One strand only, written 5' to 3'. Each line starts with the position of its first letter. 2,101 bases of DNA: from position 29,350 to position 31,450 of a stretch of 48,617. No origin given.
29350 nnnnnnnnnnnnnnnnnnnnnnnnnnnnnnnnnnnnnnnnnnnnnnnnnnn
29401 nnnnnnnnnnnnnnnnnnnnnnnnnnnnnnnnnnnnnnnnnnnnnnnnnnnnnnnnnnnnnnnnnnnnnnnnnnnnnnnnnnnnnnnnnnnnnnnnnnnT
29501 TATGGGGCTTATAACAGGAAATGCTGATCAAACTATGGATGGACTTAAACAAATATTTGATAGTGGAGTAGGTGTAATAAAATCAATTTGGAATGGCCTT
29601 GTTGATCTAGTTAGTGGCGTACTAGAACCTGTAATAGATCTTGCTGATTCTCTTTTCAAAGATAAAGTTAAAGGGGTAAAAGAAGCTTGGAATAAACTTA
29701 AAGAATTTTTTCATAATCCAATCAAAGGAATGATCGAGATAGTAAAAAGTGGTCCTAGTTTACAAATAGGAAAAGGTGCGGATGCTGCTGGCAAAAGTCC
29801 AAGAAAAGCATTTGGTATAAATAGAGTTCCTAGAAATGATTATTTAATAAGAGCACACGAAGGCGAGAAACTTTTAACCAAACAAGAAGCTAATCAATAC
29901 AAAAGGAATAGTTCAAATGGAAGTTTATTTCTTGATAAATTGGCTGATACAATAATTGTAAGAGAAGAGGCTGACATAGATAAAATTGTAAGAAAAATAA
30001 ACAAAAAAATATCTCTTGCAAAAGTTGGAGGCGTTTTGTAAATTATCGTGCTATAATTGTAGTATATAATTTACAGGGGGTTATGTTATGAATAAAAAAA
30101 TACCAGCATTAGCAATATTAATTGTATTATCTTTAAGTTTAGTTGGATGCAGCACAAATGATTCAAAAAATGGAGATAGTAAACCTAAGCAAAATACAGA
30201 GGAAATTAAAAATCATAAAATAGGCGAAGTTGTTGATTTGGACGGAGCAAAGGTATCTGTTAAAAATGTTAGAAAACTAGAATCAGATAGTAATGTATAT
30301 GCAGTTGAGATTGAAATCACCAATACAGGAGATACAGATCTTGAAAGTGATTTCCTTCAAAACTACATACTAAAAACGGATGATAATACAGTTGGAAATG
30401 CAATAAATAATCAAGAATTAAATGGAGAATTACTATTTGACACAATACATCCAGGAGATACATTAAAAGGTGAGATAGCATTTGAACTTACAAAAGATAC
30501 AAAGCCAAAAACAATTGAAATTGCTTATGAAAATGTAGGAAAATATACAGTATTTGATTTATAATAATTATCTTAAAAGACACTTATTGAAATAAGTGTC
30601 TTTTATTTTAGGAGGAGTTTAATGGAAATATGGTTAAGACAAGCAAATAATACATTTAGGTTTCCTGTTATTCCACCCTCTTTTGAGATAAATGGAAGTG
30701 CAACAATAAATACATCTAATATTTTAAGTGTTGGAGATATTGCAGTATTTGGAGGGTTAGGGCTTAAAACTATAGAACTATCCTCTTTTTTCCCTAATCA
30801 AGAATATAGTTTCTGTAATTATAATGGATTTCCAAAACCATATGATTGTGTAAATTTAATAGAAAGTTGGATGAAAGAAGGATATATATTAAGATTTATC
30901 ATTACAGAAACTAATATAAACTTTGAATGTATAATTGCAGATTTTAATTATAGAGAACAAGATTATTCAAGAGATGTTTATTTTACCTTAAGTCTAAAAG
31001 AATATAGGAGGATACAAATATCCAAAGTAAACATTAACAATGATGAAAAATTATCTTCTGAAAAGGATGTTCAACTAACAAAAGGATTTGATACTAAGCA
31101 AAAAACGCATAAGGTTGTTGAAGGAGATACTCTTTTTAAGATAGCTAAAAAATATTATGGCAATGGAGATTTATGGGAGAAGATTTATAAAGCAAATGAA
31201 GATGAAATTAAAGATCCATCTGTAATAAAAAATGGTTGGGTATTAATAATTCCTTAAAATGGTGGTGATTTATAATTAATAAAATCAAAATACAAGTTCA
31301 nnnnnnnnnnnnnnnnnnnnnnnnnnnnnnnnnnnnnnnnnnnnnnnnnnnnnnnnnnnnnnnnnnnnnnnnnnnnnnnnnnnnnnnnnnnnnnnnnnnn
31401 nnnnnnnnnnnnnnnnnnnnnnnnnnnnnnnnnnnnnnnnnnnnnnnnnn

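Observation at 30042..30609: Lipoprotein moron with its own extended -10 promoter and a perfect terminator inside the tail operon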

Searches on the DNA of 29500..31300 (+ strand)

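Call 9: search_dna_similar(query=window:29500-31300:+, collection=phages, mode=distant, max_rows=30)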
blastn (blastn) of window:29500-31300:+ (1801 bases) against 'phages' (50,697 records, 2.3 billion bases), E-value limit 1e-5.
Records with a match: 30; places in all: 30; records where one place covers at least 80% of the query: 0.
Best place of each record, by identity: 80-90% 2; 60-80% 28.
By first word of the organism name: Clostridium 22; Clostridioides 7; Terrisporobacter 1.
By host as written in the record: Clostridium difficile 9; - 8; Clostridium tetani ATCC 453 2; Clostridium tetani ATCC 9441 2; Clostridioides difficile HGP05 1; Clostridioides difficile Semix9 1; Clostridioides difficile CD1801 1; Clostridioides difficile CD2301 1; and 5 more.
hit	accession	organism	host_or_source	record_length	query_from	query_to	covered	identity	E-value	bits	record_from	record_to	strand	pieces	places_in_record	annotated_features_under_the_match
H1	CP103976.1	Clostridioides phage HGP05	Clostridioides difficile HGP05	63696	3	1801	71%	88.6%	0e+0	1829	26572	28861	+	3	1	record has no annotation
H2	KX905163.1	Clostridioides phage phiSemix9P1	Clostridioides difficile Semix9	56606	3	1801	68%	86.7%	0e+0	1558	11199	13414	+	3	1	tail tape measure protein | LysM domain/BON superfamily protein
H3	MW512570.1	Clostridioides phage CD1801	Clostridioides difficile CD1801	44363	1124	1758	35%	79.1%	8e-151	541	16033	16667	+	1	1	lysM: LysM | hypothetical protein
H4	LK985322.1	Clostridium phage phiCDHM19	-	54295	1124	1758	35%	78.9%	1e-149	536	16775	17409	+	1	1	phiCDHM19_gp23: conserved hypothetical protein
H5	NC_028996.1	Clostridium phage phiCDHM19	-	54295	1124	1758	35%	78.9%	1e-149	536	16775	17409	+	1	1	phiCDHM19_gp23: LysM peptidoglycan-binding domain-containing protein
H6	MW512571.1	Clostridioides phage CD2301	Clostridioides difficile CD2301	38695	1111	1801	38%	72.0%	7e-101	374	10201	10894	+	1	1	lysM: LysM | tail tape measure protein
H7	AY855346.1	Clostridium phage phi CD119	-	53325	1124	1758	35%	78.3%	5e-141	508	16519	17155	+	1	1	xkdP: XkdP protein | hypothetical protein (x2)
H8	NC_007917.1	Clostridium phage phi CD119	Clostridium difficile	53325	1124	1758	35%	78.3%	5e-141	508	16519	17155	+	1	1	xkdP: XkdP protein | hypothetical protein (x2)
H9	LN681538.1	Clostridium phage phiCD481-1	Clostridium difficile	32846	1118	1801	38%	72.3%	5e-103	381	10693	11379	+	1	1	LysM domain protein | conserved protein of unknown function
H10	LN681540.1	Clostridium phage phiCD506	Clostridium difficile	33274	1118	1801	38%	72.3%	5e-103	381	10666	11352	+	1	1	LysM domain protein | conserved protein of unknown function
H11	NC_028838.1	Clostridium phage phiCD506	Clostridium difficile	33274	1118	1801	38%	72.3%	5e-103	381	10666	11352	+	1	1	LysM peptidoglycan-binding domain-containing protein | tail length tape measure protein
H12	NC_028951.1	Clostridium phage phiCD481-1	Clostridium difficile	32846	1118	1801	38%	72.3%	5e-103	381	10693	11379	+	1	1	LysM peptidoglycan-binding domain-containing protein | tail length tape measure protein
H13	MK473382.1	Clostridium phage JD032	Clostridioides difficile TW69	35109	1118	1801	38%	71.9%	1e-98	368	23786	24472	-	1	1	peptidoglycan-binding protein | tail tape measure protein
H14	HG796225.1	Clostridium phage phiCDHM13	Clostridium difficile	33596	1118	1801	38%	71.8%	1e-97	363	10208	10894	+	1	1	phiCDHM13_gp14: puative cell wall hydrolase/LysM protein | phiCDHM13_gp13: putative tail tape measure protein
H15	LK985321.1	Clostridium phage phiCDHM14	-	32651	1118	1801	38%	71.8%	1e-97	363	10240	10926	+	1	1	phiCDHM14_gp14: putative cell wall hydrolase/LysM protein | phiCDHM14_gp13: putative tail tape measure protein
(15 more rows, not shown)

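Call 11: get_annotated_region(hit=H2, flank=3000)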
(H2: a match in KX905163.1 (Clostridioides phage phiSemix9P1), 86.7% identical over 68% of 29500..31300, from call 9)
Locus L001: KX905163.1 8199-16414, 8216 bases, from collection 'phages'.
description: Clostridioides phage phiSemix9P1, complete genome.
organism: Clostridioides phage phiSemix9P1 (NCBI taxid 1971232)
taxonomy: Viruses; Duplodnaviria; Heunggongvirae; Uroviricota; Caudoviricetes
host: Clostridioides difficile Semix9; source: soil; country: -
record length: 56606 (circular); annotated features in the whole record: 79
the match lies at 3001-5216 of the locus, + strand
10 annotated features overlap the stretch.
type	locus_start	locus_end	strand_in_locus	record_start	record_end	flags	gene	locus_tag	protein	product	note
CDS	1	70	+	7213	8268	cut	-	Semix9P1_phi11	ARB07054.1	XkdK-like tail sheath protein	-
CDS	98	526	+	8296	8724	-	-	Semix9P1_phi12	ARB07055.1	XkdM-like protein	Phage-like element PBSX protein XkdM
CDS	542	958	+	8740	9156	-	-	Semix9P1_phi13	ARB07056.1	XkdN-like protein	-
CDS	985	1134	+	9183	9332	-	-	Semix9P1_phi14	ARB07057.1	hypothetical protein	-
CDS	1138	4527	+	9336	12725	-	-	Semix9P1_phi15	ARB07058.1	tail tape measure protein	TP901 family phage tail tape measure protein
CDS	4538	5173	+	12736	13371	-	-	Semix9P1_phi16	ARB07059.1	LysM domain/BON superfamily protein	-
CDS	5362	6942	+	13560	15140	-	-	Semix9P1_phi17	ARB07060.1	cell wall XkdQ-like hydrolase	-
CDS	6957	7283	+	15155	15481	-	-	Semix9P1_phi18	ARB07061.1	hypothetical protein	-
CDS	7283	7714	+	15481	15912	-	-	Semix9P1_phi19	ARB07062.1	XkdS-like protein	-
CDS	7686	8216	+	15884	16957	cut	-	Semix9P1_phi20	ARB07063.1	XkdT protein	-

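Call 12: get_annotated_region(hit=H7, flank=3000)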
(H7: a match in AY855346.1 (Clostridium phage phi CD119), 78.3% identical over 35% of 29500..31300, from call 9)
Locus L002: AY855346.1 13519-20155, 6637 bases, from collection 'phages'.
description: Clostridium phage phi CD119, complete genome.
organism: Clostridium phage phi CD119 (NCBI taxid 2883936)
taxonomy: Viruses; Duplodnaviria; Heunggongvirae; Uroviricota; Caudoviricetes; Lubbockvirus; Lubbockvirus CD119
host: -; source: -; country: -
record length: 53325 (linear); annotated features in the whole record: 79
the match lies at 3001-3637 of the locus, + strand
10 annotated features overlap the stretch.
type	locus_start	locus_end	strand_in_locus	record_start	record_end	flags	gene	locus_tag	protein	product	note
CDS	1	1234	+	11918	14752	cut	-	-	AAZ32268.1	putative tape measure protein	ORF17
CDS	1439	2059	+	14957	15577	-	-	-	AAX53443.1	hypothetical protein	ORF18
CDS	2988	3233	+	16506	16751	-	-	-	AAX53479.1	hypothetical protein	ORF19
CDS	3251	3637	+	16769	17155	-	xkdP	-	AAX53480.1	XkdP protein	-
CDS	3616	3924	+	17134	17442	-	-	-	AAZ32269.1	hypothetical protein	ORF21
CDS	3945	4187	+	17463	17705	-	-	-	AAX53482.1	hypothetical protein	ORF22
CDS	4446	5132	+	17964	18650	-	xkdQ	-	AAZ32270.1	XkdQ protein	ORF23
CDS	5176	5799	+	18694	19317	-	-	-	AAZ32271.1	hypothetical protein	ORF24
CDS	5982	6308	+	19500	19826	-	-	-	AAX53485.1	hypothetical protein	ORF25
CDS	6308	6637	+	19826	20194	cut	xkdS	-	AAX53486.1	XkdS protein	ORF26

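Call 13: get_annotated_region(hit=H1, flank=1500)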
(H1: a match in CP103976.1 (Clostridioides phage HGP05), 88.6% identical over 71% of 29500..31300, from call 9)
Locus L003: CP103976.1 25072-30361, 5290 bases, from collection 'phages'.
description: Clostridioides phage HGP05, complete sequence.
organism: Clostridioides phage HGP05 (NCBI taxid 2976353)
taxonomy: Viruses; Duplodnaviria; Heunggongvirae; Uroviricota; Caudoviricetes
host: Clostridioides difficile HGP05; source: soil; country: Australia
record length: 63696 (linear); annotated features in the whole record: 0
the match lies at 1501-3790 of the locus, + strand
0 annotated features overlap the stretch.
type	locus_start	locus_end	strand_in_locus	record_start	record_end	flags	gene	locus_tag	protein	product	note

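Call 82: search_rna_families(source=window, start=29500, end=31200, threshold=evalue, max_evalue=1)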
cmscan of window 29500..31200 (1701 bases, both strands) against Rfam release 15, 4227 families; matches with E-value up to 1: 0.
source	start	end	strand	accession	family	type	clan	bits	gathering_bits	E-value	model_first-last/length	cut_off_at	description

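Call 91: search_dna_similar(query=window:29600-31000:+, collection=plasmids, mode=near, max_rows=30)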
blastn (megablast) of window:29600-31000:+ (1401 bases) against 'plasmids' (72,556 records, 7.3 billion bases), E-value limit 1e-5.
Records with a match: 12; places in all: 12; records where one place covers at least 80% of the query: 12.
Best place of each record, by identity: 95-99% 8; 90-95% 4.
By first word of the organism name: Clostridioides 12.
By predicted mobility (MOB-suite, as given by PLSDB): non-mobilizable 12.
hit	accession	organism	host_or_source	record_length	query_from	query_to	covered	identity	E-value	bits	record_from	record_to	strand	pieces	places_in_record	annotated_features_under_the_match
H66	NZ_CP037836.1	Clostridioides difficile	Homo sapiens,feces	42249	1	1401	100%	97.9%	0e+0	2427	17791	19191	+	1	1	DUF4352 domain-containing protein | phage tail tape measure protein | LysM peptidoglycan-binding domain-containing protein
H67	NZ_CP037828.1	Clostridioides difficile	Homo sapiens,feces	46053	1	1401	100%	97.9%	0e+0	2427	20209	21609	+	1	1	DUF4352 domain-containing protein | phage tail tape measure protein | LysM peptidoglycan-binding domain-containing protein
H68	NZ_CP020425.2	Clostridioides difficile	ATCC strain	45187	1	1401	100%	97.9%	0e+0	2422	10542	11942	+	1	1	DUF4352 domain-containing protein | phage tail tape measure protein | LysM peptidoglycan-binding domain-containing protein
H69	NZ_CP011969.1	Clostridioides difficile ATCC 9689 = DSM 1296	Homo sapiens,cell culture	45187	1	1401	100%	97.9%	0e+0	2422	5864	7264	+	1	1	DUF4352 domain-containing protein | phage tail tape measure protein | LysM peptidoglycan-binding domain-containing protein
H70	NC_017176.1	Clostridioides difficile BI1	Homo sapiens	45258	1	1401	100%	97.9%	0e+0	2422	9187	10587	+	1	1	DUF4352 domain-containing protein | phage tail tape measure protein | LysM peptidoglycan-binding domain-containing protein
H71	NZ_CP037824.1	Clostridioides difficile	Homo sapiens,feces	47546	1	1401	100%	97.9%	0e+0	2422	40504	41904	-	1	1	DUF4352 domain-containing protein | phage tail tape measure protein | LysM peptidoglycan-binding domain-containing protein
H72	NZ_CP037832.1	Clostridioides difficile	Homo sapiens,feces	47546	1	1401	100%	97.9%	0e+0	2422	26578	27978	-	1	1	DUF4352 domain-containing protein | phage tail tape measure protein | LysM peptidoglycan-binding domain-containing protein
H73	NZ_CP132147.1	Clostridioides difficile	Homo sapiens,whole organism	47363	1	1401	100%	97.9%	0e+0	2422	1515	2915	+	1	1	DUF4352 domain-containing protein | LysM peptidoglycan-binding domain-containing protein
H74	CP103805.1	Clostridioides difficile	Soil,soil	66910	1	1401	100%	93.7%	0e+0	2091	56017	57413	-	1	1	DUF5067 domain-containing protein | phage tail tape measure protein | LysM peptidoglycan-binding domain-containing protein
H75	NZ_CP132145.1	Clostridioides difficile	Homo sapiens,whole organism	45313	1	1401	100%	93.4%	0e+0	2078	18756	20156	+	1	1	DUF4352 domain-containing protein | phage tail tape measure protein | LysM peptidoglycan-binding domain-containing protein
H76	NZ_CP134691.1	Clostridioides difficile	whole organism,horse faeces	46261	1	1401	100%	93.4%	0e+0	2078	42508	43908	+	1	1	DUF4352 domain-containing protein | phage tail tape measure protein | LysM peptidoglycan-binding domain-containing protein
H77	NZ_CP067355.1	Clostridioides sp. ES-S-0173-01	soil,soil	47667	2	1401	100%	91.0%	0e+0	1890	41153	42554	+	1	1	DUF4352 domain-containing protein | phage tail tape measure protein | LysM peptidoglycan-binding domain-containing protein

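Call 93: get_annotated_region(hit=H70, flank=1500)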
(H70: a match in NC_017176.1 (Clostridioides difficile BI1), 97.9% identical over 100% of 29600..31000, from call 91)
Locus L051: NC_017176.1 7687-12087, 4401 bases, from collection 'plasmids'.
description: Clostridioides difficile BI1 plasmid pCDBI1, complete sequence
organism: Clostridioides difficile BI1 (NCBI taxid 699034)
taxonomy: Bacteria; Bacillota; Clostridia; Peptostreptococcales; Peptostreptococcaceae; Clostridioides; Clostridioides difficile; Clostridioides difficile BI1
host: -; source: Homo sapiens; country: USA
typing (MOB-suite, as given by PLSDB): non-mobilizable
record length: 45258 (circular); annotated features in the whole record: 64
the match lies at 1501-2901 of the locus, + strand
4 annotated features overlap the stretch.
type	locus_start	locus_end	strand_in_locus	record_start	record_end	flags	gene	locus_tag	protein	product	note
CDS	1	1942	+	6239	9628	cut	-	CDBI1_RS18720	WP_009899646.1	phage tail tape measure protein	GO:0016032 - viral process [Evidence IEA]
CDS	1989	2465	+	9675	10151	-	-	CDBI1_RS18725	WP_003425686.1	DUF4352 domain-containing protein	-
CDS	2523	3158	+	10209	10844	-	-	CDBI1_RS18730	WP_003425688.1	LysM peptidoglycan-binding domain-containing protein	-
CDS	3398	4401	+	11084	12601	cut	-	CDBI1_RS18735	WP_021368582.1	NlpC/P60 family protein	-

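Call 96: get_annotated_region(hit=H74, flank=200)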
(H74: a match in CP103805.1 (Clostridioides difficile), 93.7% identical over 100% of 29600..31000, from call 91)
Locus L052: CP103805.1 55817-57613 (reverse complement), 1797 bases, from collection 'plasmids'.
description: Clostridioides difficile strain ST632 plasmid unnamed1, complete sequence
organism: Clostridioides difficile (NCBI taxid 1496)
taxonomy: Bacteria; Bacillota; Clostridia; Peptostreptococcales; Peptostreptococcaceae; Clostridioides; Clostridioides difficile
host: -; source: Soil,soil; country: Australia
typing (MOB-suite, as given by PLSDB): non-mobilizable
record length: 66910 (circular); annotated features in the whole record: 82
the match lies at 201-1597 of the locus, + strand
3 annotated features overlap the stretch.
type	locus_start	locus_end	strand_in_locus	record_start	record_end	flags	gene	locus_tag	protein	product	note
CDS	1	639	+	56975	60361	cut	-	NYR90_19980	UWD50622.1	phage tail tape measure protein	-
CDS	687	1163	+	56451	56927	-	-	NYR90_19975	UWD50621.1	DUF5067 domain-containing protein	-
CDS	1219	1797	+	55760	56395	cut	-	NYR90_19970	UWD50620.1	LysM peptidoglycan-binding domain-containing protein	-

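Call 97: get_annotated_region(hit=H75, flank=200)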
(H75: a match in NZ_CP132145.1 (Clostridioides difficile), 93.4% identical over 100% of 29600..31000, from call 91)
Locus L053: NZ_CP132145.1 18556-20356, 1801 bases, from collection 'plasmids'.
description: Clostridioides difficile strain SC083-01-01 plasmid p830101_1, complete sequence
organism: Clostridioides difficile (NCBI taxid 1496)
taxonomy: Bacteria; Bacillota; Clostridia; Peptostreptococcales; Peptostreptococcaceae; Clostridioides; Clostridioides difficile
host: -; source: Homo sapiens,whole organism; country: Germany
typing (MOB-suite, as given by PLSDB): non-mobilizable
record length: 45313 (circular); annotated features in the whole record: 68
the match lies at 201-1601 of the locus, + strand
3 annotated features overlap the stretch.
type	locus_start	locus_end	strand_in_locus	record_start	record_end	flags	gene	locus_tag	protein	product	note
CDS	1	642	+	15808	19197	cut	-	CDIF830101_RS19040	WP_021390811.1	phage tail tape measure protein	GO:0016032 - viral process [Evidence IEA]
CDS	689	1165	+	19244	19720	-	-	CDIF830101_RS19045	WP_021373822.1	DUF4352 domain-containing protein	-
CDS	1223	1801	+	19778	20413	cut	-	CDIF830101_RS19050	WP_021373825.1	LysM peptidoglycan-binding domain-containing protein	-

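Call 98: get_annotated_region(hit=H77, flank=200)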
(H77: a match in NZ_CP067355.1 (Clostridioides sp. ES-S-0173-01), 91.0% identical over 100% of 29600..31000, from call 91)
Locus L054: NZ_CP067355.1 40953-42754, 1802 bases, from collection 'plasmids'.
description: Clostridioides sp. ES-S-0173-01 plasmid pESS17301c, complete sequence
organism: Clostridioides sp. ES-S-0173-01 (NCBI taxid 2770786)
taxonomy: Bacteria; Bacillota; Clostridia; Peptostreptococcales; Peptostreptococcaceae; Clostridioides; Clostridioides sp. ES-S-0173-01
host: -; source: soil,soil; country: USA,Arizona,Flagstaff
typing (MOB-suite, as given by PLSDB): non-mobilizable
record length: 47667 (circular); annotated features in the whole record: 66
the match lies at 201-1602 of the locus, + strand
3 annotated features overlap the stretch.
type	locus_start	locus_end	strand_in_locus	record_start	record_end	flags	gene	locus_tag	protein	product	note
CDS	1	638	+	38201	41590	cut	-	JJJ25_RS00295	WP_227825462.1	phage tail tape measure protein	GO:0016032 - viral process [Evidence IEA]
CDS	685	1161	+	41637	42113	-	-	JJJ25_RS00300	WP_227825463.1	DUF4352 domain-containing protein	-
CDS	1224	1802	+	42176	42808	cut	-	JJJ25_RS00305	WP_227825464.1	LysM peptidoglycan-binding domain-containing protein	-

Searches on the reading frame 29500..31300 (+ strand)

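Call 61: search_protein_families(library=pfam, proteins=[L002:1439-2059:+], max_evalue=0.01)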
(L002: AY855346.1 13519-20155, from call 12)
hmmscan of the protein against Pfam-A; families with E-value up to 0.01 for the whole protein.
L002:1439-2059:+ (206 aa): 2 families
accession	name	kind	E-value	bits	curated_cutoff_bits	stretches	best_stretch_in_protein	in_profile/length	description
PF09851.14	SHOCT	-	1.2e-10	41.3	27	1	177-204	1-28/28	Short C-terminal domain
PF05120.17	GvpG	-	0.00027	21.5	30.6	1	178-205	36-63/67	Gas vesicle protein G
